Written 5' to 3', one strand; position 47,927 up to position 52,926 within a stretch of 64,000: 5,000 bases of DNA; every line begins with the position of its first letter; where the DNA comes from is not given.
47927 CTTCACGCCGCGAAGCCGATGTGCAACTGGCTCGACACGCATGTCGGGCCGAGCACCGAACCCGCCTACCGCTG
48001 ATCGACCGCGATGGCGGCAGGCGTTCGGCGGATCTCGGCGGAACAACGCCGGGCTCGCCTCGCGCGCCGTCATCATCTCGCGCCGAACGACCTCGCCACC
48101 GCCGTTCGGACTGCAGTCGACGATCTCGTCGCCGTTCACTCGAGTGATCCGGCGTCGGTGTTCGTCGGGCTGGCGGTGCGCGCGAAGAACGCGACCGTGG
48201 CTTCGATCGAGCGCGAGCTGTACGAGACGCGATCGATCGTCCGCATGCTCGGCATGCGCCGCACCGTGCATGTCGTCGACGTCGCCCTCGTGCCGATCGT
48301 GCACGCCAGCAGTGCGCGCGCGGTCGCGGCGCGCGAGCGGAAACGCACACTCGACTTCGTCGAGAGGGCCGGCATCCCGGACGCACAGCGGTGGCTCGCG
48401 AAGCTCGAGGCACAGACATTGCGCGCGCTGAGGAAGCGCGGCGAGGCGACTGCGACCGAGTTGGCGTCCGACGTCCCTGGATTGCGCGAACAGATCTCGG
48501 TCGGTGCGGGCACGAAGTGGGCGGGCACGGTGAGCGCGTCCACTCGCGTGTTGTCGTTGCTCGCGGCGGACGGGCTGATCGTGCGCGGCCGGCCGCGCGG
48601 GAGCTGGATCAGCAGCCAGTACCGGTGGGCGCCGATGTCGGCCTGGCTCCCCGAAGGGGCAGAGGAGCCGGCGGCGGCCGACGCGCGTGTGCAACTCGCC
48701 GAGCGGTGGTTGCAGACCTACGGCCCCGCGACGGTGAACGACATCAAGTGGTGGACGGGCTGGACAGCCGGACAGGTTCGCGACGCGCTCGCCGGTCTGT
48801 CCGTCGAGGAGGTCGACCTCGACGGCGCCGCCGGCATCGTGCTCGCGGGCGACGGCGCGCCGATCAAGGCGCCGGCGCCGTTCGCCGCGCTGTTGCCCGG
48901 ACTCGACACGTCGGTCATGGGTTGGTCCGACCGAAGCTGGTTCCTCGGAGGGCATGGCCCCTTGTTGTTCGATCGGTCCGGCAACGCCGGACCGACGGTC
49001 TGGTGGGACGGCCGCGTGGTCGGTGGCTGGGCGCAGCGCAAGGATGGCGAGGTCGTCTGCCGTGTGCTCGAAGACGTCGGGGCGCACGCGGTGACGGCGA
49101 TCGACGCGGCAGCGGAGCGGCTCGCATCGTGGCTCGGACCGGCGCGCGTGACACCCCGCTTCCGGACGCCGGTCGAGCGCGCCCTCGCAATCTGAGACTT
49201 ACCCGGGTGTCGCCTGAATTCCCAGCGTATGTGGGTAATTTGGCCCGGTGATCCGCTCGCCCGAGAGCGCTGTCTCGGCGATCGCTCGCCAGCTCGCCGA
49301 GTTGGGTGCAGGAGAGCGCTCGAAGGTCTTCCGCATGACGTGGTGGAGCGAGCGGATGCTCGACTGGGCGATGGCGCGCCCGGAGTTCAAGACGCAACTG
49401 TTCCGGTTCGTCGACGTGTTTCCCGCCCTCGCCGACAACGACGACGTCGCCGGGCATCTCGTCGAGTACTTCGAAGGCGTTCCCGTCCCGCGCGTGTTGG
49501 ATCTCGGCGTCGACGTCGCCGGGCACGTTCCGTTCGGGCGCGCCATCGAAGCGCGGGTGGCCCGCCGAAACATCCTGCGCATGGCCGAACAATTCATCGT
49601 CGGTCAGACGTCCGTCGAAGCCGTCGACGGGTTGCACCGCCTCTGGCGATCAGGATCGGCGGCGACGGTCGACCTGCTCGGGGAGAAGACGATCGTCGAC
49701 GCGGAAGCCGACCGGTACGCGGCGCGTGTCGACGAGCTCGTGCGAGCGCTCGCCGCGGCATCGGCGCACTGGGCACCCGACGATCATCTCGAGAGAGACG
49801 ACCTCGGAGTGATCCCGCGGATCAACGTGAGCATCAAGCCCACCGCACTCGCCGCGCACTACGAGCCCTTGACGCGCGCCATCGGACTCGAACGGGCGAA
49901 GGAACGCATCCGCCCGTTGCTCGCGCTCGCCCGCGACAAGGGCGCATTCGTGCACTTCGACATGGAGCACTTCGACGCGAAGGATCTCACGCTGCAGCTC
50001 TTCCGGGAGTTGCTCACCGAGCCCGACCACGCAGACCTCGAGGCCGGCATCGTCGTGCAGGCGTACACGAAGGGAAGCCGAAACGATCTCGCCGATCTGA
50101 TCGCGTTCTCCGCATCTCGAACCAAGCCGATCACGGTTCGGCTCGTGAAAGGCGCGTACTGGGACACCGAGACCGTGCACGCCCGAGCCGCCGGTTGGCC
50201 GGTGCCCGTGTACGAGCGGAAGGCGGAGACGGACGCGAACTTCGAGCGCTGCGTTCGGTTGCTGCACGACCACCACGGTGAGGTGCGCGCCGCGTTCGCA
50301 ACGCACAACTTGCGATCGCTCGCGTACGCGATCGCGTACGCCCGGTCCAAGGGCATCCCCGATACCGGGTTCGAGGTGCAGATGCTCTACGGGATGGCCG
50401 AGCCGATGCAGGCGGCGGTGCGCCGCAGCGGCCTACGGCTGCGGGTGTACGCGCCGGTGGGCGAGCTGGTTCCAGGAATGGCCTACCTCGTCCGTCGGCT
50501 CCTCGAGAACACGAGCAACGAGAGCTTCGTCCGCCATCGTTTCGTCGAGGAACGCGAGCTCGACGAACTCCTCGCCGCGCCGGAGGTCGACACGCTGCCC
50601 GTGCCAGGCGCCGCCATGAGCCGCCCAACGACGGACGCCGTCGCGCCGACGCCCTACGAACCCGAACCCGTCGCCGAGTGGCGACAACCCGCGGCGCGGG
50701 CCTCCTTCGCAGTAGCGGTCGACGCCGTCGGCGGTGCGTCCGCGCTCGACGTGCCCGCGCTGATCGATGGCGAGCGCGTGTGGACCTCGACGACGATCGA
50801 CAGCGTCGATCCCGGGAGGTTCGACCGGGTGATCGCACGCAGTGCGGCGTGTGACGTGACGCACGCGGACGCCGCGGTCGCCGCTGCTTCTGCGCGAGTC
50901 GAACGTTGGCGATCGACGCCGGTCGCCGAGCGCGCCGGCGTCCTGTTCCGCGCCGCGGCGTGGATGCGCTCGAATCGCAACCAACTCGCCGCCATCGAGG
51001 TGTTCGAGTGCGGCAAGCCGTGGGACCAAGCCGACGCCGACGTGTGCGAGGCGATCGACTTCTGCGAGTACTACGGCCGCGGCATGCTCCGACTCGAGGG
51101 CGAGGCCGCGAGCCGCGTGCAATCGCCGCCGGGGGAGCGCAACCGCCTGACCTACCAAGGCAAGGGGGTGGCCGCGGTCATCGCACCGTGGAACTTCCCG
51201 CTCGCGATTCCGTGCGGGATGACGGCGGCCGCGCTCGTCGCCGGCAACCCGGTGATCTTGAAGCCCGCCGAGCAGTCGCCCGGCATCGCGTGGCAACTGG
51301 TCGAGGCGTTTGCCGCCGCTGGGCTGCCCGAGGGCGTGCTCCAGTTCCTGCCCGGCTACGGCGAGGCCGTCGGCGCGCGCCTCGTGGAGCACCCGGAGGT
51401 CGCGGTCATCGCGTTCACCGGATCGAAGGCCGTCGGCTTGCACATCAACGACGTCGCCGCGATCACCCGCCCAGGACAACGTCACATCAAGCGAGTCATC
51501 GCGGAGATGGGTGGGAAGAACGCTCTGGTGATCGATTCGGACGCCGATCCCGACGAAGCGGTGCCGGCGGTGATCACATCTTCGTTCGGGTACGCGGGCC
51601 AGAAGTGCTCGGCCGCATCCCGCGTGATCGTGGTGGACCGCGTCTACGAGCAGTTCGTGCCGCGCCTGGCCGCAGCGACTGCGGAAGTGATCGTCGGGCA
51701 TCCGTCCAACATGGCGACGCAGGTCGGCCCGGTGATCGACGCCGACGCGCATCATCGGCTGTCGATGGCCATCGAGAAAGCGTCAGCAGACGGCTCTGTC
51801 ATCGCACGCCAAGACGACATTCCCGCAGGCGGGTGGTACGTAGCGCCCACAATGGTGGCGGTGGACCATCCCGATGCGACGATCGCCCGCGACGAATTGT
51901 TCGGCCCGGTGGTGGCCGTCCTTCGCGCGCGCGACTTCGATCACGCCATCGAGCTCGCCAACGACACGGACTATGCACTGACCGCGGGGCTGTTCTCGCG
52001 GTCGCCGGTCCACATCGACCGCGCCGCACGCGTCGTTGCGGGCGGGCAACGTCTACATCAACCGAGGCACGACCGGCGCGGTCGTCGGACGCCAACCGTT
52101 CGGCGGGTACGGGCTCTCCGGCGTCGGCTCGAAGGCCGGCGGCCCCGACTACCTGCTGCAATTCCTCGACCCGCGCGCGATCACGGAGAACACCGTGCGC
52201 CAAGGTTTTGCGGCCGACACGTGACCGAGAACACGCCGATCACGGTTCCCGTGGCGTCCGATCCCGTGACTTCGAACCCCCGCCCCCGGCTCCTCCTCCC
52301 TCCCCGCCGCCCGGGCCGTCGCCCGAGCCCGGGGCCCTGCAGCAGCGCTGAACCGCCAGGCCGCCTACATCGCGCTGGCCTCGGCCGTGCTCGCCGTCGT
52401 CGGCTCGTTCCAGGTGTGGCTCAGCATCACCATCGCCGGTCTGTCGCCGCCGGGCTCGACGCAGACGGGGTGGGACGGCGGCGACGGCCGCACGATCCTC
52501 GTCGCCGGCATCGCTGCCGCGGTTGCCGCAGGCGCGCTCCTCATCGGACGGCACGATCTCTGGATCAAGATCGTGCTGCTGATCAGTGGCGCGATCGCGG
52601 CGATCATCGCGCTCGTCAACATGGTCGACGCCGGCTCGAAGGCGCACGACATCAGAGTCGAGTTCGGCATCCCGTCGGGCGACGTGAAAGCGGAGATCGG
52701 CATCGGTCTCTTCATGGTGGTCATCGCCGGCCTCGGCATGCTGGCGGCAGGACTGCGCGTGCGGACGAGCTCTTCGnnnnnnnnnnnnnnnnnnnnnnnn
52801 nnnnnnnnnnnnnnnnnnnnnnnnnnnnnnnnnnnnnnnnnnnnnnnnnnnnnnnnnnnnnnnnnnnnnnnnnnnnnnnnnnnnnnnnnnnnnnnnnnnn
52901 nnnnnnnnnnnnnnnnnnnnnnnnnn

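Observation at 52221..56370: Putative lipid-linked amino-sugar glycan modification operon (4-TM protein, PIG-V-like GT-C, GT2, YdjC deacetylase, methyltransferase) fused onto the 3' end of putA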

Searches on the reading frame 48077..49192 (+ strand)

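Call 69: search_protein_families(library=pfam, proteins=[window:48077-49192:+], max_evalue=0.00001)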
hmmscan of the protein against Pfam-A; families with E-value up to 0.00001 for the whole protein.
window:48077-49192:+ (372 aa): 1 family
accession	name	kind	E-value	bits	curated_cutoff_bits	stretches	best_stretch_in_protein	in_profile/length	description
PF06224.18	AlkZ-like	-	2.5e-67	228.3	25.9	1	14-352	1-329/329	DNA glycosylase AlkZ-like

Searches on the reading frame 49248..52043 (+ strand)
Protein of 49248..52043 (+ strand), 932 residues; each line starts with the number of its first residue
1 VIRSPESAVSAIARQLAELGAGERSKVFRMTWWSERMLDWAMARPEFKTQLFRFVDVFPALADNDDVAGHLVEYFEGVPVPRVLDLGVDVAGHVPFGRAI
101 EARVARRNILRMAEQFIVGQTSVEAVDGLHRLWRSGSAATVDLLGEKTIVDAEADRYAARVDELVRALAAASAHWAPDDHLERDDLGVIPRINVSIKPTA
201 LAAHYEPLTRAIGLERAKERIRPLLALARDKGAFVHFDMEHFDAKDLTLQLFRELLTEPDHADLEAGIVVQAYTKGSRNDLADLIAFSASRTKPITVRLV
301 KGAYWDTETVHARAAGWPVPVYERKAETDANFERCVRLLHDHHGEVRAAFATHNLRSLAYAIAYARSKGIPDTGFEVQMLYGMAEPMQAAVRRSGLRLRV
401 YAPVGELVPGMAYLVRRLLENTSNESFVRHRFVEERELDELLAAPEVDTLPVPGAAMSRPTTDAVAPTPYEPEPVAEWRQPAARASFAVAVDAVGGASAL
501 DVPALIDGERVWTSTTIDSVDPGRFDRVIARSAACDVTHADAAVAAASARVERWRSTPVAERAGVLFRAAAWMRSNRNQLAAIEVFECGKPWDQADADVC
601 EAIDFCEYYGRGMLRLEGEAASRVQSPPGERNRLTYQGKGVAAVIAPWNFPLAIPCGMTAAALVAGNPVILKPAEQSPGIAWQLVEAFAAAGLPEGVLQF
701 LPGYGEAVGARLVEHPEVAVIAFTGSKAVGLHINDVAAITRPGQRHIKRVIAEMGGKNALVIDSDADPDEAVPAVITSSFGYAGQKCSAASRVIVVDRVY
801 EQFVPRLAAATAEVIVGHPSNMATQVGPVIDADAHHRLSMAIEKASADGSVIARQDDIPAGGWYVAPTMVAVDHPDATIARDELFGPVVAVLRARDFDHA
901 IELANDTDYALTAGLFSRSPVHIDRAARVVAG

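Call 9: search_protein_families(library=pfam, proteins=[window:49248-52043:+], max_evalue=0.01)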
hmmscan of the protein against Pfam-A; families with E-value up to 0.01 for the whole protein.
window:49248-52043:+ (932 aa): 4 families
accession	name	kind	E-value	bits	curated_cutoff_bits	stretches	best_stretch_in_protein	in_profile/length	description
PF00171.27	Aldedh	-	7.5e-125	417.5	23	1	515-928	7-413/461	Aldehyde dehydrogenase family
PF01619.24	Pro_dh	-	1.2e-87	294.5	27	1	129-430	5-278/278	Proline dehydrogenase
PF18083.6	PutA_N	-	3.5e-29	101.5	25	1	6-116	1-113/113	Proline utilization A N-terminal domain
PF05893.19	LuxC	-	0.00067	19.1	21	1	635-820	85-268/401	Acyl-CoA reductase (LuxC)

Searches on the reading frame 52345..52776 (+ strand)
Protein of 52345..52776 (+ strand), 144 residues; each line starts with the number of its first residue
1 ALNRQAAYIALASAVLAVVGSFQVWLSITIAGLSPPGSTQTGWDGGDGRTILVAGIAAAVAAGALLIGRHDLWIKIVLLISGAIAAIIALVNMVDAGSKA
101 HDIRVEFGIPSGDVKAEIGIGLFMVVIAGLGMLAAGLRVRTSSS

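Call 9: search_protein_families(library=pfam, proteins=[window:52387-52776:+], max_evalue=0.01)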
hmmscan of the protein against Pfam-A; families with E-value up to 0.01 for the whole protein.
window:52387-52776:+ (130 aa): 2 families
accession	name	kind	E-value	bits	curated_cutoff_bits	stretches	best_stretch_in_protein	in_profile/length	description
PF10939.13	DUF2631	-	0.0054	17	25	1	24-68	20-64/66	Protein of unknown function (DUF2631)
PF09534.15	Trp_oprn_chp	-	0.0083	16.4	29.6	1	2-125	10-136/180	Tryptophan-associated transmembrane protein (Trp_oprn_chp)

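Call 10: search_protein_families(library=ncbifam, proteins=[window:52387-52776:+], max_evalue=1)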
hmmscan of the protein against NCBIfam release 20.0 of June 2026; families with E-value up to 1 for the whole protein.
window:52387-52776:+ (130 aa): 2 families
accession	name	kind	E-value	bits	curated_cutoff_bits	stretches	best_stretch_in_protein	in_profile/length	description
NF035925.1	Geo26A_fam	subfamily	0.21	11.4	40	1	39-93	139-194/197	geobacillin-26 family protein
NF049986.1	memb_Rv1678_C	equivalog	0.56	10.2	50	1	39-84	11-56/95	Rv1678 family membrane protein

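Call 77: find_homologous_proteins(query=window:52345-52776:+, max_evalue=0.001)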
Query window:52345-52776:+ (144 aa): 57 proteins with E <= 0.001 among 1564 candidates.
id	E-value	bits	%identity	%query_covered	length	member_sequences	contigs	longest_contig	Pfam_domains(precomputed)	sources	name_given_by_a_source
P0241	1.5e-71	256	90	100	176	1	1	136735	-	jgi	jgi:hypothetical protein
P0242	8.7e-67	241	90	94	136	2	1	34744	-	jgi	jgi:hypothetical protein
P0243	1.8e-64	234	78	100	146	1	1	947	-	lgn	-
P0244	2.3e-62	227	75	99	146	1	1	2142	-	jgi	-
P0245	7.2e-62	225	76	99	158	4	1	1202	-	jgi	jgi:hypothetical protein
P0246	8.5e-62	225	75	99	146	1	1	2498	-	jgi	-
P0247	1.8e-61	224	76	100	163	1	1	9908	-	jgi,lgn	jgi:hypothetical protein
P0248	1.8e-61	224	75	100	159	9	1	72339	-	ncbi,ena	-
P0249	5.9e-61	222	75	100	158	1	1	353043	-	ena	-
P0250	6.2e-61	222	75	100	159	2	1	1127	-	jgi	jgi:hypothetical protein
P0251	3.0e-60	220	76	99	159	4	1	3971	-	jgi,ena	-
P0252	1.4e-59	218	76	100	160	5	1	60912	PF09534.16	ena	-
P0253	5.9e-59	216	72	99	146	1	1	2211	-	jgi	-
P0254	2.1e-58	214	72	95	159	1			-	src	-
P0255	3.1e-58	213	73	100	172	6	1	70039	-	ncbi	ncbi:MAG TPA: hypothetical protein VGJ03_09915 [Acidimicrobiales bacterium]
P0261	1.4e-55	205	70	99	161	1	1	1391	PF09534.16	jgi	-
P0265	4.5e-52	193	68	81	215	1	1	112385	PF09534.16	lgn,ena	-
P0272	5.6e-51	190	64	99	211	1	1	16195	PF09534.16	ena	-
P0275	1.6e-50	188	64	98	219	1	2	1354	PF09534.16,PF24460.2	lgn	-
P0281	6.2e-50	186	63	99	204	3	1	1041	PF09534.16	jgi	jgi:hypothetical protein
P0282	2.0e-49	185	62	98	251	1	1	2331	PF09534.16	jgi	jgi:hypothetical protein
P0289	3.1e-46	174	62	82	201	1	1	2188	PF09534.16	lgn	-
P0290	3.7e-46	174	61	93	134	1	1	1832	PF09534.16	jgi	jgi:hypothetical protein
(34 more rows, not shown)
